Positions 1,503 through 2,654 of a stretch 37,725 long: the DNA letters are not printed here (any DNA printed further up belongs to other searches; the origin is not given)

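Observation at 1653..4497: SRD5A-like 5alpha-reductase, OYE ene-reductase and SDR operon: candidate gut-bacterial allo/iso-allo bile-acid (isoalloLCA) pathway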

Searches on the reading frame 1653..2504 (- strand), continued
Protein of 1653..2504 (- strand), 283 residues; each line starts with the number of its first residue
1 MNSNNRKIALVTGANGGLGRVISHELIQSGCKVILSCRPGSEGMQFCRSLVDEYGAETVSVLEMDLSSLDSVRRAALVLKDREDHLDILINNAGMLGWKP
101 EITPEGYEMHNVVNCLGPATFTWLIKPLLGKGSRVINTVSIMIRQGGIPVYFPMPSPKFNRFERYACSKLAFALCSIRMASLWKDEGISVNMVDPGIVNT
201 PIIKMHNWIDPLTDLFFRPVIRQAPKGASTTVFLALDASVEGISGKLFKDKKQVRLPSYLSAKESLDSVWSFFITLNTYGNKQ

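Call 35: find_homologous_proteins(query=window:1653-2504:-)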
Query window:1653-2504:- (283 aa): 564 proteins with E <= 0.001 among 1472 candidates; the best 120 are listed.
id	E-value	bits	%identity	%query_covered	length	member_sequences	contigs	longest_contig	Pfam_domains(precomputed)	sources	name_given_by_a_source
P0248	4.0e-171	586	90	100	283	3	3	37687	PF08659.17,PF13561.13,PF00106.32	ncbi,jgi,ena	ncbi:MAG: SDR family NAD(P)-dependent oxidoreductase [Bacteroidales bacterium]|jgi:NAD(P)-dependent 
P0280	2.9e-166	570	88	100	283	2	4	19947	PF08659.17,PF13561.13,PF00106.32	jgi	jgi:retinol dehydrogenase 12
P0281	1.0e-162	558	86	100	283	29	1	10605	PF08659.17,PF13561.13,PF00106.32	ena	-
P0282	9.8e-123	427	65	100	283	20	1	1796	PF08659.17,PF13561.13,PF00106.32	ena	-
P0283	1.6e-119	417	65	100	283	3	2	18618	PF08659.17,PF13561.13,PF00106.32,PF01370.28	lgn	-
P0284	4.3e-119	415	64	100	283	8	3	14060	PF13561.13,PF00106.32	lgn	-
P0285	2.4e-117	409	62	100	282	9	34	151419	PF08659.17,PF13561.13,PF00106.32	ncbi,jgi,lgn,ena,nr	ncbi:MAG TPA: SDR family NAD(P)-dependent oxidoreductase [Bacteroidales bacterium]|nr:MAG: Rhamnolip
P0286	7.6e-117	408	65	97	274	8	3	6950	PF08659.17,PF13561.13,PF00106.32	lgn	-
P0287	7.2e-116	405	61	100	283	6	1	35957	PF08659.17,PF13561.13,PF00106.32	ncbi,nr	ncbi:MAG: SDR family NAD(P)-dependent oxidoreductase [Bacteroidales bacterium]|nr:SDR family NAD(P)-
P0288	4.9e-115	402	61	100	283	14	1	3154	PF08659.17,PF13561.13,PF00106.32,PF01370.28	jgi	-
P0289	2.5e-97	344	55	100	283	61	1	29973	PF13561.13,PF00106.32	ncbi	-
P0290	2.8e-97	344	54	100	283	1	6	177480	PF13561.13,PF00106.32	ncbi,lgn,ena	-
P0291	8.4e-97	342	55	97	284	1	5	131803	PF08659.17,PF13561.13,PF00106.32,PF01370.28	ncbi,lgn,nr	ncbi:MAG: SDR family NAD(P)-dependent oxidoreductase [Bacteroidales bacterium]|nr:SDR family NAD(P)-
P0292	1.0e-95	338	53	98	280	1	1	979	PF08659.17,PF16363.12,PF13561.13,PF00106.32,PF01370.28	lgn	-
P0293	1.9e-95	338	53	98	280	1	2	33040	PF08659.17,PF16363.12,PF13561.13,PF00106.32,PF01370.28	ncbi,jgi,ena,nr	ncbi:MAG TPA: SDR family NAD(P)-dependent oxidoreductase [Bacteroidales bacterium]|nr:SDR family NAD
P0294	2.4e-95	337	54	98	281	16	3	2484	PF08659.17,PF16363.12,PF13561.13,PF00106.32,PF01370.28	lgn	-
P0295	1.2e-92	328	51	98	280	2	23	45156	PF08659.17,PF13561.13,PF00106.32,PF01370.28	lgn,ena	-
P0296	3.0e-92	327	52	98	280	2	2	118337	PF08659.17,PF13561.13,PF00106.32,PF01370.28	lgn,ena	-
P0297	5.8e-92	326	51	98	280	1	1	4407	PF08659.17,PF13561.13,PF00106.32,PF01370.28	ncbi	-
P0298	1.1e-91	325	51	98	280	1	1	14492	PF08659.17,PF13561.13,PF00106.32,PF01370.28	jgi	-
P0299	4.4e-91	323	51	98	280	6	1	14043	PF08659.17,PF13561.13,PF00106.32,PF01370.28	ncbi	-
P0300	9.6e-85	302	54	92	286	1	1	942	PF08659.17,PF13561.13,PF00106.32,PF01370.28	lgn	-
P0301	2.6e-82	295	54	92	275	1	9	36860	PF08659.17,PF13561.13,PF00106.32,PF01370.28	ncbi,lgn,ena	-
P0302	2.0e-78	282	49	96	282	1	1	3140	PF13561.13,PF00106.32,PF01370.28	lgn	-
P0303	4.5e-77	277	52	81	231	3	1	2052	PF13561.13,PF00106.32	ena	-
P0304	5.5e-77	277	51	82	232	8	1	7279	PF13561.13,PF00106.32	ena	-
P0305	7.0e-77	277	50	97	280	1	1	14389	PF08659.17,PF13561.13,PF00106.32,PF01370.28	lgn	-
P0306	2.7e-75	271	47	95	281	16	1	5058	PF08659.17,PF16363.12,PF13561.13,PF00106.32,PF01370.28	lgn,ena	-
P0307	3.0e-75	271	49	98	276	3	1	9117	PF08659.17,PF13561.13,PF00106.32,PF01370.28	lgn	-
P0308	8.9e-75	270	49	95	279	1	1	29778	PF08659.17,PF13561.13,PF00106.32,PF01370.28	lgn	-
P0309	1.4e-74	269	49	94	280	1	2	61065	PF08659.17,PF13561.13,PF13460.13,PF00106.32,PF01370.28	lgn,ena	-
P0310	5.7e-70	254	47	95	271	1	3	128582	PF13561.13,PF00106.32,PF01370.28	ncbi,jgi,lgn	jgi:NAD(P)-dependent dehydrogenase (short-subunit alcohol dehydrogenase family)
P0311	1.9e-68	249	46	94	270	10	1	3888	PF08659.17,PF13561.13,PF00106.32,PF01370.28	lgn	-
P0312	7.8e-50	188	40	88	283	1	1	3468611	PF08659.17,PF13561.13,PF00106.32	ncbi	-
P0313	1.8e-47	180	39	94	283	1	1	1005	PF08659.17,PF13561.13,PF00106.32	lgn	-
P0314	2.2e-47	180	41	88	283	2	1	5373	PF08659.17,PF13561.13,PF00106.32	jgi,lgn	jgi:NAD(P)-dependent dehydrogenase (short-subunit alcohol dehydrogenase family)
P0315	7.5e-47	178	40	89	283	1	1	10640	PF08659.17,PF13561.13,PF00106.32,PF01370.28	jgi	jgi:NAD(P)-dependent dehydrogenase (short-subunit alcohol dehydrogenase family)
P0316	1.1e-46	178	40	94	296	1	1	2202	PF13561.13,PF00106.32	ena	-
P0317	1.1e-45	174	36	94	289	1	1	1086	PF08659.17,PF13561.13,PF00106.32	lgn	-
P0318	4.7e-45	172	38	92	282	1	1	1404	PF08659.17,PF13561.13,PF00106.32,PF01370.28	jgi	jgi:NAD(P)-dependent dehydrogenase (short-subunit alcohol dehydrogenase family)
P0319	6.3e-45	172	39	87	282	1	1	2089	PF08659.17,PF13561.13,PF00106.32,PF01370.28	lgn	-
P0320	4.2e-42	163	37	95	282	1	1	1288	PF08659.17,PF13561.13,PF00106.32,PF01370.28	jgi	-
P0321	2.8e-40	157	35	89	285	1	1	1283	PF13561.13,PF00106.32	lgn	-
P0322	1.9e-37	147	37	92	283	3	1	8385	PF13561.13,PF00106.32,PF01370.28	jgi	jgi:NAD(P)-dependent dehydrogenase (short-subunit alcohol dehydrogenase family)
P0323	1.5e-36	144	37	80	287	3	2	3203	PF08659.17,PF16363.12,PF13561.13,PF00106.32,PF01370.28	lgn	-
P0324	1.6e-36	144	37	88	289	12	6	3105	PF13561.13,PF00106.32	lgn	-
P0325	5.0e-35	139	36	82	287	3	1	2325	PF16363.12,PF13561.13,PF00106.32,PF01370.28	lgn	-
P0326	9.5e-32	129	32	98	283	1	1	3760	PF08659.17,PF13561.13,PF00106.32,PF01370.28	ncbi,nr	ncbi:MAG: SDR family oxidoreductase [Balneolaceae bacterium]|nr:SDR family oxidoreductase [Balneolac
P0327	1.7e-31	128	35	95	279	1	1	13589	PF08659.17,PF16363.12,PF13561.13,PF00106.32,PF01370.28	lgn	-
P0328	2.4e-31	127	34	84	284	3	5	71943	PF13561.13,PF00106.32,PF01370.28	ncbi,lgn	-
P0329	6.0e-31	126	33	86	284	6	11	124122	PF13561.13,PF00106.32,PF01370.28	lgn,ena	-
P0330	1.2e-30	125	34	94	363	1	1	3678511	PF13561.13,PF00106.32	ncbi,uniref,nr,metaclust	ncbi:uncharacterized protein LOC107362111 [Tetranychus urticae]|uniref:Uncharacterized protein n=1 T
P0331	1.5e-30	125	32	96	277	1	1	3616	PF08659.17,PF13561.13,PF00106.32,PF01370.28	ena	-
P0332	4.8e-30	123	36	89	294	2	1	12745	PF08659.17,PF16363.12,PF13561.13,PF00106.32,PF01370.28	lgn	-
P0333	4.9e-30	123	34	84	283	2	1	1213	PF13561.13,PF00106.32,PF01370.28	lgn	-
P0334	7.8e-30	122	34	89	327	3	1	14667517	PF08659.17,PF13561.13,PF00106.32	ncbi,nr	ncbi:hypothetical protein M8J75_000498 [Diaphorina citri]|nr:hypothetical protein M8J75_000498 [Diap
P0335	8.1e-30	122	36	79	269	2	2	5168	PF08659.17,PF13561.13,PF07993.19,PF00106.32,PF01370.28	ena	-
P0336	3.7e-29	120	34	86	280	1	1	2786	PF08659.17,PF13561.13,PF00106.32,PF01370.28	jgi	jgi:NAD(P)-dependent dehydrogenase (short-subunit alcohol dehydrogenase family)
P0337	4.0e-29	120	33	92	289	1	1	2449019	PF08659.17,PF13561.13,PF00106.32,PF01370.28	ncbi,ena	-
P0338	4.4e-29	120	34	86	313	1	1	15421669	PF08659.17,PF13561.13,PF00106.32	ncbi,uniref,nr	ncbi:retinol dehydrogenase 11-like [Maniola jurtina]|uniref:retinol dehydrogenase 11-like n=1 Tax=Ma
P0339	4.5e-29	120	31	93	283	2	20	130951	PF08659.17,PF13561.13,PF00106.32,PF01370.28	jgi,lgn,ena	jgi:NAD(P)-dependent dehydrogenase (short-subunit alcohol dehydrogenase family)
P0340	4.9e-29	120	33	87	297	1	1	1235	PF08659.17,PF13561.13,PF00106.32,PF01370.28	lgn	-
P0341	5.2e-29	120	32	88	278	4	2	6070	PF08659.17,PF13561.13,PF00106.32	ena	-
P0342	5.4e-29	120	33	92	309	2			PF08659.17,PF13561.13,PF00106.32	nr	nr:retinol dehydrogenase 13-like [Nerophis lumbriciformis]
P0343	5.4e-29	120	36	79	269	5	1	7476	PF08659.17,PF13561.13,PF00106.32,PF01370.28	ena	-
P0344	1.1e-28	119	37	78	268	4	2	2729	PF13561.13,PF00106.32,PF01370.28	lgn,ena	-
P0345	2.0e-28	118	35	79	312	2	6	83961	PF13561.13,PF07993.19,PF00106.32,PF01370.28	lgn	-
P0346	2.1e-28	118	33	94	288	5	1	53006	PF08659.17,PF13561.13,PF00106.32,PF01370.28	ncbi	-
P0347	2.2e-28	118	36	79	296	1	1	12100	PF13561.13,PF00106.32,PF01370.28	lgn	-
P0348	2.4e-28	117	33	79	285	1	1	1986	PF13561.13,PF00106.32,PF01370.28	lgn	-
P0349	5.2e-28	116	33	92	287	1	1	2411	PF08659.17,PF13561.13,PF00106.32,PF01370.28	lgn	-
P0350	5.7e-28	116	34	86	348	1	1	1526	PF08659.17,PF13561.13,PF00106.32,PF01370.28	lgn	-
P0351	6.5e-28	116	33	86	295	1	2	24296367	PF08659.17,PF13561.13,PF00106.32,PF01370.28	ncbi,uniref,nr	ncbi:uncharacterized protein Dwil_GK14729 [Drosophila willistoni]|uniref:NADP-retinol dehydrogenase 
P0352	7.8e-28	116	32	94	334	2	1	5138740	PF13561.13,PF00106.32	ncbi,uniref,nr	ncbi:retinol dehydrogenase 14-like [Panonychus citri]|uniref:retinol dehydrogenase 14-like n=1 Tax=P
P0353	2.1e-27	114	32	93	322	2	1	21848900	PF08659.17,PF13561.13,PF00106.32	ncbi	ncbi:retinol dehydrogenase 12 [Stigmatopora argus]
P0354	4.8e-27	113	30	94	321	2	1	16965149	PF08659.17,PF13561.13,PF00106.32,PF01370.28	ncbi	ncbi:retinol dehydrogenase 13-like isoform X2 [Zophobas morio]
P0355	5.0e-27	113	37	79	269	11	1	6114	PF08659.17,PF13561.13,PF00106.32,PF01370.28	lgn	-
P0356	7.0e-27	113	30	94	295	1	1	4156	PF08659.17,PF13561.13,PF00106.32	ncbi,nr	ncbi:MAG: SDR family oxidoreductase [Gammaproteobacteria bacterium]|nr:SDR family oxidoreductase [Ga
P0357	1.0e-26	112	34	78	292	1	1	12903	PF13561.13,PF00106.32,PF01370.28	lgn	-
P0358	1.2e-26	112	36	80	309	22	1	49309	PF13561.13,PF00106.32,PF01370.28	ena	-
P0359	3.7e-26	110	31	92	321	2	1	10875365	PF08659.17,PF13561.13,PF00106.32,PF01370.28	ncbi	ncbi:retinol dehydrogenase 12-like [Syngnathus typhle]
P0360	4.1e-26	110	33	86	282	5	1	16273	PF08659.17,PF13561.13,PF00106.32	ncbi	-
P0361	4.7e-26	110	33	79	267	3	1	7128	PF16363.12,PF13561.13,PF00106.32,PF01370.28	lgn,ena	-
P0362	7.9e-26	109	33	93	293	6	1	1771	PF08659.17,PF13561.13,PF00106.32,PF01370.28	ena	-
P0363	9.4e-26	109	31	95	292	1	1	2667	PF08659.17,PF13561.13,PF00106.32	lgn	-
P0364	9.5e-26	109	32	98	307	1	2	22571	PF08659.17,PF13561.13,PF00106.32,PF01370.28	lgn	-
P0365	1.7e-25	108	34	79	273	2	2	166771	PF13561.13,PF00106.32,PF01370.28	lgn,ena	-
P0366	2.7e-25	107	31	99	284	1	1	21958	PF08659.17,PF13561.13,PF00106.32,PF01370.28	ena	-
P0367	3.4e-25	107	30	93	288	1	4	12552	PF08659.17,PF13561.13,PF00106.32,PF01370.28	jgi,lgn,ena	jgi:NAD(P)-dependent dehydrogenase (short-subunit alcohol dehydrogenase family)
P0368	5.4e-25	106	32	91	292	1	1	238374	PF08659.17,PF13561.13,PF00106.32,PF01370.28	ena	-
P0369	6.8e-25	106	33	87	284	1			PF08659.17,PF13561.13,PF00106.32,PF01370.28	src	-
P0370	7.2e-25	106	33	88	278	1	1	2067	PF08659.17,PF13561.13,PF00106.32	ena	-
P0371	9.3e-25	106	29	94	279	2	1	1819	PF08659.17,PF13561.13,PF00106.32,PF01370.28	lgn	-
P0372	1.0e-24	106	31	95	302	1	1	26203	PF08659.17,PF13561.13,PF00106.32,PF01370.28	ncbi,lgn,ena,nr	ncbi:MAG: SDR family oxidoreductase [Candidatus Promineifilaceae bacterium]|nr:SDR family oxidoreduc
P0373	1.9e-24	105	33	90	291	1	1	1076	PF08659.17,PF13561.13,PF00106.32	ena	-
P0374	2.2e-24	104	31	95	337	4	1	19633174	PF08659.17,PF13561.13,PF00106.32,PF01370.28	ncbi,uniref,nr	ncbi:retinol dehydrogenase 12-like [Tribolium madens]|uniref:retinol dehydrogenase 12-like n=1 Tax=T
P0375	2.3e-24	104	32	89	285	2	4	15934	PF08659.17,PF13561.13,PF00106.32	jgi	jgi:NAD(P)-dependent dehydrogenase (short-subunit alcohol dehydrogenase family)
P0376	3.2e-24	104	32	90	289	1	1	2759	PF08659.17,PF13561.13,PF00106.32,PF01370.28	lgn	-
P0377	3.5e-24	104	33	86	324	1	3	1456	PF08659.17,PF13561.13,PF00106.32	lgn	-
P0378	3.8e-24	104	32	91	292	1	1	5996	PF08659.17,PF13561.13,PF00106.32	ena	-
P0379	5.2e-24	103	32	89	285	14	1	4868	PF08659.17,PF13561.13,PF00106.32,PF01370.28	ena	-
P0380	5.5e-24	103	31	90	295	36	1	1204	PF08659.17,PF13561.13,PF00106.32,PF01370.28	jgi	jgi:NAD(P)-dependent dehydrogenase (short-subunit alcohol dehydrogenase family)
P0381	5.6e-24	103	31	87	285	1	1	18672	PF08659.17,PF13561.13,PF00106.32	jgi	jgi:retinol dehydrogenase 14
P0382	6.6e-24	103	31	96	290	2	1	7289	PF08659.17,PF13561.13,PF00106.32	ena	-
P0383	8.7e-24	103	32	87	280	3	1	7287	PF08659.17,PF13561.13,PF00106.32,PF01370.28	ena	-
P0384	8.9e-24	102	33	94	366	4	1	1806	PF08659.17,PF13561.13,PF00106.32,PF01370.28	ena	-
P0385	1.1e-23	102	31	87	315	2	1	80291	PF08659.17,PF13561.13,PF00106.32,PF01370.28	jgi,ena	-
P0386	1.9e-23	101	30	93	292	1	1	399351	PF13561.13,PF00106.32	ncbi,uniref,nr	ncbi:Retinol dehydrogenase 13 [Armadillidium nasatum]|uniref:Retinol dehydrogenase 13 n=1 Tax=Armadi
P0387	2.1e-23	101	32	87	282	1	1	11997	PF08659.17,PF13561.13,PF00106.32,PF01370.28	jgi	jgi:NAD(P)-dependent dehydrogenase (short-subunit alcohol dehydrogenase family)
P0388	2.6e-23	101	34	87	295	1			PF08659.17,PF13561.13,PF00106.32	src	-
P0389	3.9e-23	100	31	87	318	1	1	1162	PF08659.17,PF13561.13,PF00106.32,PF01370.28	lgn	-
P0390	4.8e-23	100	32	88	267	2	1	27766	PF08659.17,PF13561.13,PF00106.32,PF01370.28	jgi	jgi:retinol dehydrogenase 14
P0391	4.9e-23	100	31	91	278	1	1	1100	PF08659.17,PF13561.13,PF00106.32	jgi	jgi:NAD(P)-dependent dehydrogenase (short-subunit alcohol dehydrogenase family)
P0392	5.6e-23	100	33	88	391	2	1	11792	PF08659.17,PF13561.13,PF00106.32,PF01370.28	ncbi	-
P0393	5.9e-23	100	31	92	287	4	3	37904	PF08659.17,PF13561.13,PF00106.32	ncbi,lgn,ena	ncbi:MAG TPA: SDR family oxidoreductase [Candidatus Dormibacteraeota bacterium]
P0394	6.4e-23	100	30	84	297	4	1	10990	PF13561.13,PF00106.32,PF01370.28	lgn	-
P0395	6.5e-23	100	32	87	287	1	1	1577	PF08659.17,PF13561.13,PF00106.32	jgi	jgi:retinol dehydrogenase-14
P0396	7.1e-23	99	31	92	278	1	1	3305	PF08659.17,PF13561.13,PF00106.32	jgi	jgi:NAD(P)-dependent dehydrogenase (short-subunit alcohol dehydrogenase family)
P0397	9.0e-23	99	31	81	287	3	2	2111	PF13561.13,PF00106.32,PF01370.28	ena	-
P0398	1.3e-22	99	29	95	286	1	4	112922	PF08659.17,PF13561.13,PF00106.32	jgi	jgi:NAD(P)-dependent dehydrogenase (short-subunit alcohol dehydrogenase family)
